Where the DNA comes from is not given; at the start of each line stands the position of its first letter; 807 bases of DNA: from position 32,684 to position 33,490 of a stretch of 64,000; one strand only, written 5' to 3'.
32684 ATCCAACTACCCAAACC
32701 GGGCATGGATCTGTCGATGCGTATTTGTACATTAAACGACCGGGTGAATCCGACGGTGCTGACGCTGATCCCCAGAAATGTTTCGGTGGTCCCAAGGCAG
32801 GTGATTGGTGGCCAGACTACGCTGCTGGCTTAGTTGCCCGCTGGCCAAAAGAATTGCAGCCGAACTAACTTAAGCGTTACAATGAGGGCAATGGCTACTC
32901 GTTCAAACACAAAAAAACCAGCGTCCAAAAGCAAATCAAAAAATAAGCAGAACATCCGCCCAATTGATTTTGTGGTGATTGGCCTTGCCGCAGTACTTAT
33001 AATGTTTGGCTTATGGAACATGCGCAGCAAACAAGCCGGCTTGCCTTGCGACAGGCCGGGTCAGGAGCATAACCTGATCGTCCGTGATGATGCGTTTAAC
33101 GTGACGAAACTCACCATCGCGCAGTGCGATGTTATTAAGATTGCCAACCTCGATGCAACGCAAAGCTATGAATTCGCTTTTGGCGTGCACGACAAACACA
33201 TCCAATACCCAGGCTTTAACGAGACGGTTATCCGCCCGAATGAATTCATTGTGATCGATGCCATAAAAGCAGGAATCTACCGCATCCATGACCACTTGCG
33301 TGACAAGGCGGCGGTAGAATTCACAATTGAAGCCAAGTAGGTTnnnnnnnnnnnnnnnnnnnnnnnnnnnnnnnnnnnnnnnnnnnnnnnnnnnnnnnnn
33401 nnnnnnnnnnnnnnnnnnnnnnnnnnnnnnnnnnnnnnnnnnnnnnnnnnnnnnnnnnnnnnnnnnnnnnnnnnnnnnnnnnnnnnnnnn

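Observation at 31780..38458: Streptomyces-type CslA-GlxA-GH6 glycan-deposition system with extra partners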

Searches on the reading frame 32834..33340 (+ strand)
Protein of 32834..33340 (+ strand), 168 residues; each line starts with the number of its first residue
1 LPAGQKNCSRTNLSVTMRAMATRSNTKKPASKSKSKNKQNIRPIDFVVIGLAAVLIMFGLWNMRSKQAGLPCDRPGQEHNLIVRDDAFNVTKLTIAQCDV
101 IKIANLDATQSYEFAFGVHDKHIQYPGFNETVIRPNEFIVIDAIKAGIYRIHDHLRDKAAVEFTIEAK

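Call 4: search_protein_families(library=pfam, proteins=[window:32834-33340:+], max_evalue=0.01)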
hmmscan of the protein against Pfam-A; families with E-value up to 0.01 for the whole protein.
window:32834-33340:+ (168 aa): 1 family
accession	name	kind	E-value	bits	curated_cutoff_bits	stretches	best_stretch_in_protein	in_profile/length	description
PF13473.12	Cupredoxin_1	-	0.0059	17.1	27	1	57-158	4-97/104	Cupredoxin-like domain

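Call 18: find_homologous_proteins(query=window:32882-33340:+, max_evalue=0.01)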
Query window:32882-33340:+ (152 aa): 6 proteins with E <= 0.01 among 49 candidates.
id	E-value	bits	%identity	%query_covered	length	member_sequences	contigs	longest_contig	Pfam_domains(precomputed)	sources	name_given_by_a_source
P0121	4.5e-89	314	95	98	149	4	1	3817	-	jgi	jgi:hypothetical protein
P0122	1.7e-77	276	82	98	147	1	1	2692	-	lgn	-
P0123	4.2e-66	239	70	100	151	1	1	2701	-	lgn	-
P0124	7.4e-55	203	66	90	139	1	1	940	-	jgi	jgi:hypothetical protein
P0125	9.1e-35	138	49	89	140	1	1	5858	PF13473.13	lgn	-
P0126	3.8e-34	136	52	80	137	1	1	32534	PF13473.13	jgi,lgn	jgi:Mlc titration factor MtfA (ptsG expression regulator)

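Call 25: search_protein_families(library=ncbifam, proteins=[window:32882-33340:+], max_evalue=0.001)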
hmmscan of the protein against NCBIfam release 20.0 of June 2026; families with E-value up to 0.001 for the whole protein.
window:32882-33340:+ (152 aa): 0 families

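Call 29: search_protein_representatives(alignment_id=A1)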
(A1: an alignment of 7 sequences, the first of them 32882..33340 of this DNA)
Query: 7 sequences, 140 profile positions. Proteins with E-value up to 0.001 (for the whole library): 466; up to 1e-10: 242; up to 1e-30: 25. The best 150 are listed.
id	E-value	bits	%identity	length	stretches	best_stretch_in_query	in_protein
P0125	1.5e-60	219.2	-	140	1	1-139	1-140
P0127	6.6e-48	178.2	-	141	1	7-139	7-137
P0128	6.4e-46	171.7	-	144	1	13-139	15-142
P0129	2.2e-45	170.0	-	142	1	1-137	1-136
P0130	5.4e-44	165.5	-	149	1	10-139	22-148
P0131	1.8e-39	150.8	-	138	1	8-138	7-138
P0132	1.7e-37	144.4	-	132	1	10-138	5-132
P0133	3.4e-37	143.4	-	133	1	8-138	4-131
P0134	1.9e-36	141.0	-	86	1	58-138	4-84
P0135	6.0e-36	139.4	-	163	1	11-137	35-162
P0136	3.2e-35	137.0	-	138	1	6-138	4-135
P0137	3.7e-35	136.8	-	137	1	9-138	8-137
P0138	6.6e-35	136.0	-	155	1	5-138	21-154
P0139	1.0e-34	135.4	-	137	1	9-138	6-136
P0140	3.4e-34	133.7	-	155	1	6-139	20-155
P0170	1.3e-23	99.5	-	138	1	5-137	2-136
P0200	8.5e-17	77.3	-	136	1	18-135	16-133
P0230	7.5e-15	71.0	-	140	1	5-137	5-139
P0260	1.3e-13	67.0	-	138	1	36-138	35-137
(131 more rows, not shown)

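Call 32: search_protein_families(library=pfam, alignment_id=A2, max_evalue=0.01)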
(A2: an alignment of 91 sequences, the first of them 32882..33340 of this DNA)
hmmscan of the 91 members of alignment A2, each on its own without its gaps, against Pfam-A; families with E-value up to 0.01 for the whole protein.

A. member 1, window:32882-33340:+ (152 aa): 1 family
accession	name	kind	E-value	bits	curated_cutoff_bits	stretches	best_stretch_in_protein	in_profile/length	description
PF13473.12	Cupredoxin_1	-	0.0046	17.4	27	1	41-142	4-97/104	Cupredoxin-like domain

B. families by the number of members that match (of 91 scanned): 3 families
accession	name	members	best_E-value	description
PF13473.12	Cupredoxin_1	54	4.2e-09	Cupredoxin-like domain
PF23915.1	SusG_C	1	0.0063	Alpha-amylase SusG C-terminal domain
PF07732.21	Cu-oxidase_3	1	0.0082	Multicopper oxidase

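Call 33: find_encoding_contigs(protein=P0170, flank=5000, max_places=3)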
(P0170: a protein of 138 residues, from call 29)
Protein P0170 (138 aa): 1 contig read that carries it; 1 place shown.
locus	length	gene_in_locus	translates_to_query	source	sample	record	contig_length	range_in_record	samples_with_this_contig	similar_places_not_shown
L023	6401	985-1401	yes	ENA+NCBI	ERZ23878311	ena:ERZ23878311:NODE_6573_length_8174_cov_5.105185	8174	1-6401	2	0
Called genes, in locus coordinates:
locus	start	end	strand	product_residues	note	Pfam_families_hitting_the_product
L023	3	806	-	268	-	?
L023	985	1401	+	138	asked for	-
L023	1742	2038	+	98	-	-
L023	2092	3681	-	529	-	PF13964:Beta-prop_Calicin (faint), PF24681:Kelch_KLHDC2_KLHL20_DRC7 (faint), PF13415:Beta-prop_FBX42 (faint), PF13418:Beta-prop_TYW4 (faint), PF07646:Kelch_2 (faint), PF07250:Glyoxal_oxid_N, PF09118:GO-like_E_set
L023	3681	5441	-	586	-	PF13641:Glyco_tranf_2_3, PF00535:Glycos_transf_2 (weak), PF13632:Glyco_trans_2_3, PF03552:Cellulose_synt (weak)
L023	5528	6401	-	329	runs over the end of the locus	PF01341:Glyco_hydro_6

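Call 34: find_encoding_contigs(protein=P0230, flank=5000, max_places=3)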
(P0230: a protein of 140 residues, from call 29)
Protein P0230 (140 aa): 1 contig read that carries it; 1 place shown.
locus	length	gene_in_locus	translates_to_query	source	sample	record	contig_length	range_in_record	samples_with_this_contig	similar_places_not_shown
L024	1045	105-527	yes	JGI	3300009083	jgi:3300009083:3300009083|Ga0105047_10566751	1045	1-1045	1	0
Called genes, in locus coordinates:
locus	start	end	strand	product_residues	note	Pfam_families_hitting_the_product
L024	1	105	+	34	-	?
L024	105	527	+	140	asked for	-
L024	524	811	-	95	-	-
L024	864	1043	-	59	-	?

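Call 35: predict_structure(alignment_id=A2)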
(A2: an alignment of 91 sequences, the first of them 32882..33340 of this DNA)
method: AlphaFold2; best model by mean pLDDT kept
length: 152 residues; sequences in the alignment: 91
mean_pLDDT: 90.0   pTM: 0.67
mean pLDDT of the five models: 90.0, 89.8, 89.8, 89.3, 89.1
residues with pLDDT >= 90: 110; 70-90: 17; 50-70: 24; < 50: 1
segments of 3 or more residues with pLDDT < 50: none
pLDDT, mean of each block of 10 residues (from residue 1): 61 67 88 98 81 78 98 98 98 98 95 97 98 98 98 92
secondary structure, 60 per line:
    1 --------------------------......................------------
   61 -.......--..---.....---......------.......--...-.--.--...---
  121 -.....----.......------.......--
elements in order: H27-48 E62-68 E76-80 E84-89 E96-102 E105-107 E115-117 E122-126 E131-137 E144-150

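Call 39: search_solved_structures(query=A2, max_evalue=10, show_alignments=4)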
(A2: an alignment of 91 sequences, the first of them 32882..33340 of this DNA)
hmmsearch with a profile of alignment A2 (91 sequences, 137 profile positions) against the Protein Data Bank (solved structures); distinct sequences matched with E-value up to 10: 14.
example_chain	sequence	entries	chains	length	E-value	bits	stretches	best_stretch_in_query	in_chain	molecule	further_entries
1sfd_A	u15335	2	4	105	0.17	14.8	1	50-135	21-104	Amicyanin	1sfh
1sf3_A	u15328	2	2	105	0.32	13.9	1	50-132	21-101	Amicyanin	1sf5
2qdv_A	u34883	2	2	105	0.39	13.7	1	50-122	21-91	Amicyanin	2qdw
2idq_A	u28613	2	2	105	0.4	13.6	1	50-126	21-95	Amicyanin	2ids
4p5r_A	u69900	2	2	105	0.49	13.3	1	50-122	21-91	Amicyanin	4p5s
1mda_A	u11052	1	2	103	0.53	13.2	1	50-122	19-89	AMICYANIN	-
1aac_A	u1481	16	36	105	0.56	13.1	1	50-122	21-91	AMICYANIN | PROTEIN (AMICYANIN)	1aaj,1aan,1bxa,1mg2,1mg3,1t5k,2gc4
3c75_A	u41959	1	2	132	0.56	13.1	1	9-120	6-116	Amicyanin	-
3ply_A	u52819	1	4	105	0.57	13.1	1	50-122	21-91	Amicyanin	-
3ie9_A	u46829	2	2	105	0.62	13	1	50-122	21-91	Amicyanin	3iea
2idt_A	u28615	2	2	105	0.66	12.9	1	50-122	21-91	Amicyanin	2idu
3rym_A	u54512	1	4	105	0.71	12.8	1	50-122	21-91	Amicyanin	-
2gb2_A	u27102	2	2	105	0.98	12.4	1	50-122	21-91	Amicyanin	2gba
2zwn_A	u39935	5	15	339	2.4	11.1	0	109-130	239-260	two-domain type laccase | Multicopper oxidase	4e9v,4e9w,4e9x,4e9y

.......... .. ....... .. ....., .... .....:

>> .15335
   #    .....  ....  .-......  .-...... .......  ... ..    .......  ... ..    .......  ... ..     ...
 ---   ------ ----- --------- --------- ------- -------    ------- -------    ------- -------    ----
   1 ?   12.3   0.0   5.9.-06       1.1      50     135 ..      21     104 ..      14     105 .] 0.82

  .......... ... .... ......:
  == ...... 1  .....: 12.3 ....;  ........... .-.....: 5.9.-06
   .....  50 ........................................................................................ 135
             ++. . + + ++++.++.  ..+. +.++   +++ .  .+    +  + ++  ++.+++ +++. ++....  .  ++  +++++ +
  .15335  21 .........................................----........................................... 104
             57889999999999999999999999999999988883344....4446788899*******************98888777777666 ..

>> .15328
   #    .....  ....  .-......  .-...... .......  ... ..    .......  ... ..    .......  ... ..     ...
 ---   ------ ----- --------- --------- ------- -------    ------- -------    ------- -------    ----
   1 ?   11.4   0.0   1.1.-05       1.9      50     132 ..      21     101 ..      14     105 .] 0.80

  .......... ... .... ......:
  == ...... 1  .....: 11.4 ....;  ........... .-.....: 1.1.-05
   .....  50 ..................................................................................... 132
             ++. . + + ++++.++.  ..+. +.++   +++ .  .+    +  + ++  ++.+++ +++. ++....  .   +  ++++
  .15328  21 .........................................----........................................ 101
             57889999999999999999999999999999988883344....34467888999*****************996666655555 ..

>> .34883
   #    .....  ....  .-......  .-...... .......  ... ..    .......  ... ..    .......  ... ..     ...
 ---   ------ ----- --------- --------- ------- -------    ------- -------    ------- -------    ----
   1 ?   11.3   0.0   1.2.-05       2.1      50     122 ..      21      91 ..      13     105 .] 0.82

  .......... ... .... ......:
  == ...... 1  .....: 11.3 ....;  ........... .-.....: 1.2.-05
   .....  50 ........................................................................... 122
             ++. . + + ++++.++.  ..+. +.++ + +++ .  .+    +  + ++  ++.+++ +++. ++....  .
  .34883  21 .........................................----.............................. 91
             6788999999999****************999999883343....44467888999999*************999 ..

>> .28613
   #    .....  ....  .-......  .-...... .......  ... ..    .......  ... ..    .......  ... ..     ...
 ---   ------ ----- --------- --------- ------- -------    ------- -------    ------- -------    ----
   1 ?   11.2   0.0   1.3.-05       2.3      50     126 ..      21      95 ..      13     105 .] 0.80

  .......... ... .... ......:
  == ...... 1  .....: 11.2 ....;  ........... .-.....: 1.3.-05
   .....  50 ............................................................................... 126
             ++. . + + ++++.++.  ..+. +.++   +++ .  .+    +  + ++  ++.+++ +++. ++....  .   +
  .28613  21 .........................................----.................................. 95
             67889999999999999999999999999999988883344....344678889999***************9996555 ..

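Call 72: find_encoding_contigs(protein=P0200, flank=6000, max_places=2)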
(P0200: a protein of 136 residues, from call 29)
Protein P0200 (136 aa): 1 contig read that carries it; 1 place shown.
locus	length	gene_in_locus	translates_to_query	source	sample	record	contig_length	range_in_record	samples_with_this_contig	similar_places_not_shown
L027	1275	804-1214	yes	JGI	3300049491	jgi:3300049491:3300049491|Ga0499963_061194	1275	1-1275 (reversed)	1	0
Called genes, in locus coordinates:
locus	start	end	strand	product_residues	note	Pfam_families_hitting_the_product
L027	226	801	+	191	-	PF05154:TM2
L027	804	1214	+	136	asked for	-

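Call 73: find_encoding_contigs(protein=P0260, flank=6000, max_places=2)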
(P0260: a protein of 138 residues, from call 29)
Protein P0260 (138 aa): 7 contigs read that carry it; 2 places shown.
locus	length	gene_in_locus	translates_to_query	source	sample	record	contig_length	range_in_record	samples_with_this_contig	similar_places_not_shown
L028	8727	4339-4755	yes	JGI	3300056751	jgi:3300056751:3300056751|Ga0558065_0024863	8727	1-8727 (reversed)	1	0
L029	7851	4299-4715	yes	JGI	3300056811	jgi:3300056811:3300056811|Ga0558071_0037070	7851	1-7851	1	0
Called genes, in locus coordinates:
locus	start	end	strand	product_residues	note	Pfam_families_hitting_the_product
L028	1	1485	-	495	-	?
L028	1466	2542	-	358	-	-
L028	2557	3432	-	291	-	PF01435:Peptidase_M48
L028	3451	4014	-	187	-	PF04011:LemA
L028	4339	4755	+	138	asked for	-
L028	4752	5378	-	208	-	-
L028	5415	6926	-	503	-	PF03116:NQR2_RnfD_RnfE (faint), PF00175:NAD_binding_1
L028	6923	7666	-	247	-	PF02424:ApbE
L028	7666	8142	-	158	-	PF04205:FMN_bind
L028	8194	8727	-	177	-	PF00293:NUDIX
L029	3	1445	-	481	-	?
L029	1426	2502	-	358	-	-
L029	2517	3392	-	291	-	PF01435:Peptidase_M48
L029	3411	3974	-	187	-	PF04011:LemA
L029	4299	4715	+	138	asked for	-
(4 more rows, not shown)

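Call 76: search_solved_structures(query=A3, max_evalue=10, show_alignments=0)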
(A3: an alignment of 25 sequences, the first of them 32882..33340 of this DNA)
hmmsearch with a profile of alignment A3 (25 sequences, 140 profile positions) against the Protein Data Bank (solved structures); distinct sequences matched with E-value up to 10: 0.
